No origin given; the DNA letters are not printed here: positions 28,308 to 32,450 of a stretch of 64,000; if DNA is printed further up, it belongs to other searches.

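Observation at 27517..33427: A single 1280-aa ORF fuses an MMPL-type exporter, a PlsC-type acyltransferase and a SAM methyltransferase, in an operon with a fatty acid hydroxylase-family enzyme and divergent from a PF14907-like nucleotidyltransferase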

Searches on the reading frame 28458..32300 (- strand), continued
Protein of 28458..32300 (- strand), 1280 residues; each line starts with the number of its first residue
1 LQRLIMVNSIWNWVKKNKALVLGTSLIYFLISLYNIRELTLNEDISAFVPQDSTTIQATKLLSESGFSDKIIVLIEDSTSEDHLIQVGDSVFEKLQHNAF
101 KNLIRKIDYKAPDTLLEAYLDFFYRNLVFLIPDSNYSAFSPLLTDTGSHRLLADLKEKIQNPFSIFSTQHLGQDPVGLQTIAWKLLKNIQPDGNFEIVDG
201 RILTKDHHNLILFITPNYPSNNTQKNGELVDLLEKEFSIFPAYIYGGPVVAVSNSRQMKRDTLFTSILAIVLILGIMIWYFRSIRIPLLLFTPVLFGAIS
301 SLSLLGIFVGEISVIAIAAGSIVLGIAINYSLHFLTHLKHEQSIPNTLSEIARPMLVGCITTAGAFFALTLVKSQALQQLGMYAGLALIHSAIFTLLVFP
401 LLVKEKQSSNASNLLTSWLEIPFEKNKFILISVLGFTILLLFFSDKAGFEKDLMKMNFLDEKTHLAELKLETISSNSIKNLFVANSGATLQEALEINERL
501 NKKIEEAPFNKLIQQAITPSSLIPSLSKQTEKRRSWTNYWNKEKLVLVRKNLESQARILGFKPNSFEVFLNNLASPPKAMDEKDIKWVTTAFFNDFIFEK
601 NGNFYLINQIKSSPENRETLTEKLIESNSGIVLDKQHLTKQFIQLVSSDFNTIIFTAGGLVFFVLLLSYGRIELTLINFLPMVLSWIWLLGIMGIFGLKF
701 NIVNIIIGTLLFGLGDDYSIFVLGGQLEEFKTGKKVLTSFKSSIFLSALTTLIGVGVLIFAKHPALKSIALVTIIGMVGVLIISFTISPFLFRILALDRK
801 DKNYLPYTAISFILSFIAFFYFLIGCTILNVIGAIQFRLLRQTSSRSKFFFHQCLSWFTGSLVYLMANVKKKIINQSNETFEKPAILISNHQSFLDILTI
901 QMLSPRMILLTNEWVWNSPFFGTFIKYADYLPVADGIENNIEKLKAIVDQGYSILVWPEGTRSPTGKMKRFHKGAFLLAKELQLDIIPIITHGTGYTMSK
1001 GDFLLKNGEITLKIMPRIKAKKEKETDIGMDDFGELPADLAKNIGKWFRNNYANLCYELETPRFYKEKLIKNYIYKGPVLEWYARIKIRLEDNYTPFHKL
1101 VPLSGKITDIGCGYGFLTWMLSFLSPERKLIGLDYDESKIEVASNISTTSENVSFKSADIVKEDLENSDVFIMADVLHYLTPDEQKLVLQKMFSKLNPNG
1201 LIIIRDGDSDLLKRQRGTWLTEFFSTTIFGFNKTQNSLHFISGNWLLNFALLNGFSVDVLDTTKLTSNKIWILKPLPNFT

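Call 8: find_homologous_proteins(query=window:28458-32300:-, max_evalue=1e-10)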
Query window:28458-32300:- (1280 aa): 91 proteins with E <= 1e-10 among 8000 candidates.
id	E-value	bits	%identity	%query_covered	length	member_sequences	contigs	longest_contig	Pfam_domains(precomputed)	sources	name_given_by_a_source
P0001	0.0e+0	2836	100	100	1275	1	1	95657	PF13847.13,PF13489.13,PF03176.22,PF05175.21,PF13649.13,PF00891.25,PF01739.25,PF01553.27,PF08241.19,PF08242.19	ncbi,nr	ncbi:MAG: MMPL family transporter [Bacteroidia bacterium]|nr:MMPL family transporter [Bacteroidia ba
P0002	0.0e+0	2285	79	100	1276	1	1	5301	PF13847.13,PF13489.13,PF03176.22,PF13649.13,PF00891.25,PF01739.25,PF01553.27,PF08241.19,PF08242.19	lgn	-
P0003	0.0e+0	1993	69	99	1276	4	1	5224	PF13847.13,PF13489.13,PF03176.22,PF05175.21,PF13649.13,PF00891.25,PF01739.25,PF01553.27,PF08241.19,PF08242.19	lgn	-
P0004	0.0e+0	1973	71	96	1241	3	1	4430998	PF13847.13,PF13489.13,PF03176.22,PF05175.21,PF13649.13,PF00891.25,PF01739.25,PF01553.27,PF08241.19,PF08242.19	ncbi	-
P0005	0.0e+0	1725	61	99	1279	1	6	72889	PF13847.13,PF13489.13,PF03176.22,PF13649.13,PF00891.25,PF01739.25,PF01553.27,PF08241.19,PF08242.19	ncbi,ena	-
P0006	0.0e+0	1081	43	97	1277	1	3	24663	PF13847.13,PF13489.13,PF03176.22,PF05175.21,PF13649.13,PF00891.25,PF01553.27,PF08241.19,PF08242.19,PF05401.17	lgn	-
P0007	0.0e+0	1070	41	99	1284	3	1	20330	PF13847.13,PF03176.22,PF03848.21,PF05175.21,PF13649.13,PF00891.25,PF01553.27,PF08241.19,PF08242.19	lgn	-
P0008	0.0e+0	1050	41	99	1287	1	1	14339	PF13847.13,PF13489.13,PF03176.22,PF05175.21,PF13649.13,PF01553.27,PF08241.19,PF08242.19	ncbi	-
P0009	0.0e+0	1042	40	99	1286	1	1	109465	PF13847.13,PF13489.13,PF03176.22,PF05175.21,PF13649.13,PF01739.25,PF01553.27,PF08241.19,PF08242.19,PF05401.17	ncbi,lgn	-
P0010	0.0e+0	1034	40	100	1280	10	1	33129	PF13847.13,PF13489.13,PF03176.22,PF05175.21,PF13649.13,PF01553.27,PF08241.19,PF08242.19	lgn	-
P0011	0.0e+0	1027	40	99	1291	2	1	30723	PF13847.13,PF13489.13,PF03176.22,PF05175.21,PF13649.13,PF00891.25,PF01553.27,PF08241.19,PF08242.19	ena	-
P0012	0.0e+0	1026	40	99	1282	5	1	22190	PF13847.13,PF13489.13,PF06325.20,PF03176.22,PF05175.21,PF13649.13,PF01553.27,PF08241.19,PF08242.19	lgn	-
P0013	0.0e+0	1025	40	99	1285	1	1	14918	PF13847.13,PF13489.13,PF03176.22,PF05175.21,PF13649.13,PF00891.25,PF01553.27,PF08241.19,PF08242.19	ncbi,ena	-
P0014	0.0e+0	1023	40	99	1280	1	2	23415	PF13489.13,PF12847.14,PF01739.25,PF08241.19,PF05401.17,PF13847.13,PF03176.22,PF05175.21,PF13649.13,PF00891.25,PF01553.27,PF08242.19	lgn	-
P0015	0.0e+0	1015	39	99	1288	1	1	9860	PF13847.13,PF13489.13,PF03176.22,PF05175.21,PF13649.13,PF00891.25,PF01739.25,PF01553.27,PF08241.19,PF08242.19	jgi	jgi:uncharacterized protein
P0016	0.0e+0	1013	39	99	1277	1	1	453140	PF13847.13,PF13489.13,PF03176.22,PF03848.21,PF05175.21,PF13649.13,PF01553.27,PF08241.19,PF08242.19,PF05401.17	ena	-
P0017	1.6e-298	1011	39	100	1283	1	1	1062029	PF13847.13,PF13489.13,PF03176.22,PF05175.21,PF13649.13,PF01553.27,PF08241.19,PF08242.19,PF05401.17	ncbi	ncbi:MMPL family transporter [Niabella terrae]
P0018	8.6e-298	1009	39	97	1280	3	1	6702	PF13847.13,PF13489.13,PF03176.22,PF05175.21,PF13649.13,PF01553.27,PF08241.19,PF08242.19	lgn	-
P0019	4.9e-296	1003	39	98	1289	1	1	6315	PF13847.13,PF13489.13,PF03176.22,PF05175.21,PF13649.13,PF01553.27,PF08241.19,PF08242.19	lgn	-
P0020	1.0e-295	1002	40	99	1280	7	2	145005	PF13847.13,PF13489.13,PF03176.22,PF05175.21,PF13649.13,PF00891.25,PF01739.25,PF01553.27,PF08241.19,PF08242.19,PF05401.17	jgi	jgi:1-acyl-sn-glycerol-3-phosphate acyltransferase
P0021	3.7e-295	1000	39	97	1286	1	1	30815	PF07021.19,PF13847.13,PF13489.13,PF03176.22,PF05175.21,PF13649.13,PF00891.25,PF01553.27,PF08241.19,PF08242.19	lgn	-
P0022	6.8e-294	996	39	99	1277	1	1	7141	PF13847.13,PF13489.13,PF03176.22,PF05175.21,PF13649.13,PF00891.25,PF01739.25,PF01553.27,PF08241.19,PF08242.19,PF05401.17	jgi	jgi:uncharacterized protein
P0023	1.0e-293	995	38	99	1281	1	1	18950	PF13847.13,PF13489.13,PF03176.22,PF05175.21,PF13649.13,PF00891.25,PF01739.25,PF01553.27,PF08241.19,PF08242.19,PF05401.17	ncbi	-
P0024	1.2e-293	995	39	97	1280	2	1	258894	PF13847.13,PF13489.13,PF03176.22,PF05175.21,PF13649.13,PF01553.27,PF08241.19,PF08242.19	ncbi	-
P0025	5.5e-293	993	39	97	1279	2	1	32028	PF13847.13,PF13489.13,PF03176.22,PF05175.21,PF13649.13,PF01739.25,PF01553.27,PF08241.19,PF08242.19,PF05401.17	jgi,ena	-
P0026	4.0e-291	987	38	98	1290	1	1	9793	PF13847.13,PF13489.13,PF03176.22,PF05175.21,PF13649.13,PF01553.27,PF08241.19,PF08242.19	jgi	jgi:uncharacterized protein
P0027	5.7e-291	986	39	99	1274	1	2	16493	PF13847.13,PF13489.13,PF03176.22,PF05175.21,PF13649.13,PF01553.27,PF08241.19,PF08242.19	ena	-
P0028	8.1e-291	986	39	99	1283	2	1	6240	PF13847.13,PF13489.13,PF03176.22,PF05175.21,PF13649.13,PF00891.25,PF01739.25,PF01553.27,PF08241.19,PF08242.19,PF05401.17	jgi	jgi:1-acyl-sn-glycerol-3-phosphate acyltransferase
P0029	3.3e-290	984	39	99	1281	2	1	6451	PF13847.13,PF13489.13,PF03176.22,PF05175.21,PF13649.13,PF01553.27,PF08241.19,PF08242.19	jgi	jgi:uncharacterized protein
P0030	3.5e-290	984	39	98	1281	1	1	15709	PF13847.13,PF13489.13,PF03176.22,PF05175.21,PF13649.13,PF01553.27,PF08241.19,PF08242.19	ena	-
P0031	1.1e-289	982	39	99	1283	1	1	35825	PF13489.13,PF01739.25,PF08241.19,PF05401.17,PF07021.19,PF13847.13,PF03176.22,PF05175.21,PF13649.13,PF00891.25,PF01553.27,PF08242.19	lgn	-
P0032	4.7e-289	980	39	97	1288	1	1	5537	PF13847.13,PF13489.13,PF03176.22,PF05175.21,PF13649.13,PF01553.27,PF08241.19,PF08242.19,PF05401.17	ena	-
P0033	5.9e-288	976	42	86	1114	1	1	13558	PF13847.13,PF13489.13,PF03176.22,PF05175.21,PF13649.13,PF01739.25,PF01553.27,PF08241.19,PF08242.19,PF05401.17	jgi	jgi:1-acyl-sn-glycerol-3-phosphate acyltransferase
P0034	4.7e-287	973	39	97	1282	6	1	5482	PF13847.13,PF13489.13,PF03176.22,PF05175.21,PF13649.13,PF01553.27,PF08241.19,PF08242.19,PF05401.17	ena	-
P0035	1.6e-286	972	37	99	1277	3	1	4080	PF13847.13,PF13489.13,PF03176.22,PF05175.21,PF13649.13,PF01553.27,PF08241.19,PF08242.19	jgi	jgi:1-acyl-sn-glycerol-3-phosphate acyltransferase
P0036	2.5e-286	971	38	98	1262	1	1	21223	PF13847.13,PF13489.13,PF03176.22,PF05175.21,PF13649.13,PF00891.25,PF01553.27,PF08241.19,PF08242.19,PF05401.17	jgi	jgi:1-acyl-sn-glycerol-3-phosphate acyltransferase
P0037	1.8e-285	968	38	97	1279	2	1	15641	PF13847.13,PF13489.13,PF03176.22,PF05175.21,PF13649.13,PF01553.27,PF08241.19,PF08242.19,PF05401.17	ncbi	-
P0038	6.8e-285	966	38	99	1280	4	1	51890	PF13847.13,PF13489.13,PF03176.22,PF05175.21,PF13649.13,PF00891.25,PF01739.25,PF01553.27,PF08241.19,PF08242.19,PF05401.17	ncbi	-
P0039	7.4e-285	966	38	97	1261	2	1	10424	PF13847.13,PF13489.13,PF03176.22,PF05175.21,PF13649.13,PF00891.25,PF01739.25,PF01553.27,PF08241.19,PF08242.19,PF05401.17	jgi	jgi:1-acyl-sn-glycerol-3-phosphate acyltransferase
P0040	1.1e-284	965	38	99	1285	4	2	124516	PF13847.13,PF13489.13,PF03176.22,PF05175.21,PF13649.13,PF01553.27,PF08241.19,PF08242.19,PF05401.17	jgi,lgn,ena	-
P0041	2.6e-284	964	39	94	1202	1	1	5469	PF13847.13,PF13489.13,PF03176.22,PF05175.21,PF13649.13,PF01739.25,PF01553.27,PF08241.19,PF08242.19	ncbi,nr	ncbi:MAG TPA: 1-acyl-sn-glycerol-3-phosphate acyltransferase [Chryseolinea sp.]|nr:1-acyl-sn-glycero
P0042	1.5e-283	962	37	97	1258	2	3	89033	PF13847.13,PF13489.13,PF03176.22,PF05175.21,PF13649.13,PF00891.25,PF01739.25,PF01553.27,PF08241.19,PF08242.19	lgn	-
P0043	8.2e-283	959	39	99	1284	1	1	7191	PF13489.13,PF01739.25,PF08241.19,PF05401.17,PF07021.19,PF13847.13,PF03176.22,PF05175.21,PF13649.13,PF00891.25,PF01553.27,PF08242.19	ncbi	-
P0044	9.4e-283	959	38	99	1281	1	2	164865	PF13847.13,PF13489.13,PF03176.22,PF05175.21,PF13649.13,PF00891.25,PF01553.27,PF08241.19,PF08242.19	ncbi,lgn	-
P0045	2.1e-281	955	38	98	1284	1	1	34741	PF13847.13,PF13489.13,PF03176.22,PF05175.21,PF13649.13,PF01739.25,PF01553.27,PF08241.19,PF08242.19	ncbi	-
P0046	1.2e-280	952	38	99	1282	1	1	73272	PF13847.13,PF13489.13,PF03176.22,PF05175.21,PF13649.13,PF01739.25,PF01553.27,PF08241.19,PF08242.19,PF05401.17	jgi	jgi:uncharacterized protein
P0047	2.3e-279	948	36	99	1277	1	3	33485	PF13847.13,PF13489.13,PF03176.22,PF05175.21,PF13649.13,PF01553.27,PF08241.19,PF08242.19,PF05401.17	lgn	-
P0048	5.0e-279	947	38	97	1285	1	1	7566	PF13847.13,PF13489.13,PF03176.22,PF05175.21,PF13649.13,PF01739.25,PF01553.27,PF08241.19,PF08242.19,PF05401.17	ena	-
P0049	3.5e-278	944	37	97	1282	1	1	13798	PF13489.13,PF01739.25,PF08241.19,PF05401.17,PF07021.19,PF13847.13,PF03176.22,PF05175.21,PF13649.13,PF00891.25,PF01553.27,PF08242.19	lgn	-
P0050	1.9e-276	938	37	99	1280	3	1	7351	PF13847.13,PF13489.13,PF03176.22,PF05175.21,PF13649.13,PF00891.25,PF01553.27,PF08241.19,PF08242.19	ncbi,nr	ncbi:MAG TPA: 1-acyl-sn-glycerol-3-phosphate acyltransferase [Cyclobacteriaceae bacterium]|nr:1-acyl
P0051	1.2e-275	936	37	100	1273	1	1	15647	PF13847.13,PF13489.13,PF06325.20,PF05175.21,PF13649.13,PF00891.25,PF01553.27,PF08241.19,PF08242.19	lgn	-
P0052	2.3e-275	935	38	97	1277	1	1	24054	PF13847.13,PF13489.13,PF03176.22,PF05175.21,PF13649.13,PF00891.25,PF01553.27,PF08241.19,PF08242.19,PF05401.17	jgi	jgi:uncharacterized protein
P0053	1.6e-273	929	39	90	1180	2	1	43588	PF13847.13,PF13489.13,PF03176.22,PF05175.21,PF13649.13,PF01739.25,PF01553.27,PF08241.19,PF08242.19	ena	-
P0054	2.0e-273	928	38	97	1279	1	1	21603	PF13847.13,PF13489.13,PF03176.22,PF05175.21,PF13649.13,PF00891.25,PF01739.25,PF01553.27,PF08241.19,PF08242.19,PF05401.17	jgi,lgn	-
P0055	5.2e-273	927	37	99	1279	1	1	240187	PF13847.13,PF13489.13,PF03176.22,PF05175.21,PF13649.13,PF01553.27,PF08241.19,PF08242.19,PF05401.17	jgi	jgi:uncharacterized protein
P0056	1.1e-270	919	37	97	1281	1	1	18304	PF13847.13,PF13489.13,PF06325.20,PF03176.22,PF05175.21,PF13649.13,PF00891.25,PF01739.25,PF01553.27,PF08241.19,PF08242.19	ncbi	-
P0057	1.3e-263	896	38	94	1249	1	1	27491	PF03176.22,PF13649.13,PF01553.27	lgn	-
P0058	8.0e-263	893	37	99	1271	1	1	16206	PF13847.13,PF13489.13,PF03176.22,PF05175.21,PF13649.13,PF00891.25,PF01553.27,PF08241.19,PF08242.19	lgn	-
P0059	7.4e-259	880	38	93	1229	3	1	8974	PF03176.22,PF13649.13,PF01553.27,PF08241.19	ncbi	-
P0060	3.5e-258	878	37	99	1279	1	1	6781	PF13847.13,PF03176.22,PF03848.21,PF05175.21,PF13649.13,PF01553.27,PF08241.19,PF08242.19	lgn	-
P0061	4.2e-257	874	36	99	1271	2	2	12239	PF13847.13,PF03176.22,PF13649.13,PF01553.27,PF08241.19,PF08242.19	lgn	-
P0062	1.4e-245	836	34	100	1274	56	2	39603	PF13847.13,PF03176.22,PF13649.13,PF00891.25,PF01553.27,PF08242.19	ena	-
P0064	5.7e-241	821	34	100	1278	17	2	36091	PF13847.13,PF03176.22,PF13649.13,PF00891.25,PF01553.27,PF08242.19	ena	-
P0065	2.0e-235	802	34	99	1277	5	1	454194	PF13847.13,PF13489.13,PF06325.20,PF03176.22,PF05175.21,PF13649.13,PF00891.25,PF01739.25,PF01553.27,PF08241.19,PF08242.19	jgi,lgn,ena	-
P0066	7.5e-235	800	34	99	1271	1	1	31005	PF13847.13,PF13489.13,PF03176.22,PF13649.13,PF00891.25,PF01553.27,PF08241.19,PF08242.19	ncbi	-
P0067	2.0e-233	796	35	97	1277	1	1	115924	PF13847.13,PF13489.13,PF03176.22,PF05175.21,PF13649.13,PF00891.25,PF01739.25,PF01553.27,PF08241.19,PF08242.19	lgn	-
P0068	9.1e-232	790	35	91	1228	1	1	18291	PF03176.22,PF01553.27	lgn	-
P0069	3.8e-230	785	33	97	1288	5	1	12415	PF13847.13,PF13489.13,PF03176.22,PF05175.21,PF13649.13,PF00891.25,PF01739.25,PF01553.27,PF08241.19,PF08242.19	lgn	-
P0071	3.9e-196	672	33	88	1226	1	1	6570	PF03176.22,PF01553.27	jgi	jgi:1-acyl-sn-glycerol-3-phosphate acyltransferase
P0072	2.1e-195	670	32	88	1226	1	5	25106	PF03176.22,PF01553.27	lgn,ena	-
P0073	5.7e-194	665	32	88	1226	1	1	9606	PF03176.22,PF01553.27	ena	-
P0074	7.7e-189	648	37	71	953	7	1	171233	PF03176.22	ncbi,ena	-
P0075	2.2e-185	637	31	94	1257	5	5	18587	PF01553.27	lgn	-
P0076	1.8e-172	594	32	83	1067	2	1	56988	PF03176.22,PF01553.27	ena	-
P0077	1.7e-168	581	30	88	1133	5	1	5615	PF03176.22,PF01553.27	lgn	-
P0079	1.4e-156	541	29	90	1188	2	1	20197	PF01553.27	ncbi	-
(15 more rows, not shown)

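Call 10: find_encoding_contigs(protein=P0004, flank=10000, max_places=2)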
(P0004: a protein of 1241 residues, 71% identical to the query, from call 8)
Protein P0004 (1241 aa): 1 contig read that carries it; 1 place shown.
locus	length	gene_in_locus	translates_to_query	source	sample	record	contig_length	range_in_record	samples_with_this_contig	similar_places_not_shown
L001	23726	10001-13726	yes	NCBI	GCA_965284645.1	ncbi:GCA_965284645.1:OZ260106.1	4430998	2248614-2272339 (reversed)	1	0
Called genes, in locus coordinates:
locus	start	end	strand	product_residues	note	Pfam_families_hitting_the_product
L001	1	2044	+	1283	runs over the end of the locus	PF10102:DUF2341, PF18911:PKD_4, PF00801:PKD (weak), PF18911:PKD_4, PF00801:PKD (weak), PF18911:PKD_4, PF13585:CHU_C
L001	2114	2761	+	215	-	PF14681:UPRTase, PF00156:Pribosyltran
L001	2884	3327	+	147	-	-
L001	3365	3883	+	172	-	PF00254:FKBP_C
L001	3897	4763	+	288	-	PF00254:FKBP_C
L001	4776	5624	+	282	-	PF00254:FKBP_C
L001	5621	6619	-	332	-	PF01018:GTP1_OBG, PF01926:MMR_HSR1, PF02421:FeoB_N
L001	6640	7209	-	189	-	PF00406:ADK, PF13238:AAA_18, PF13671:AAA_33 (weak), PF13207:AAA_17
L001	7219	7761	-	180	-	PF00156:Pribosyltran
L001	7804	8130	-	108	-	-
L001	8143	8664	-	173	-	PF00072:Response_reg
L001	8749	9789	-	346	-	PF14907:NTP_transf_5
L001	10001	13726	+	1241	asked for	PF03176:MMPL, PF01553:Acyltransferase, PF00891:Methyltransf_2, PF05175:MTS (weak), PF08241:Methyltransf_11, PF08242:Methyltransf_12, PF13649:Methyltransf_25, PF13847:Methyltransf_31, +2 more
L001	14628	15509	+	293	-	PF04116:FA_hydroxylase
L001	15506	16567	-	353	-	PF00633:HHH (faint), PF14520:HHH_5 (weak), PF02481:DNA_processg_A, PF17782:WHD_DprA (weak)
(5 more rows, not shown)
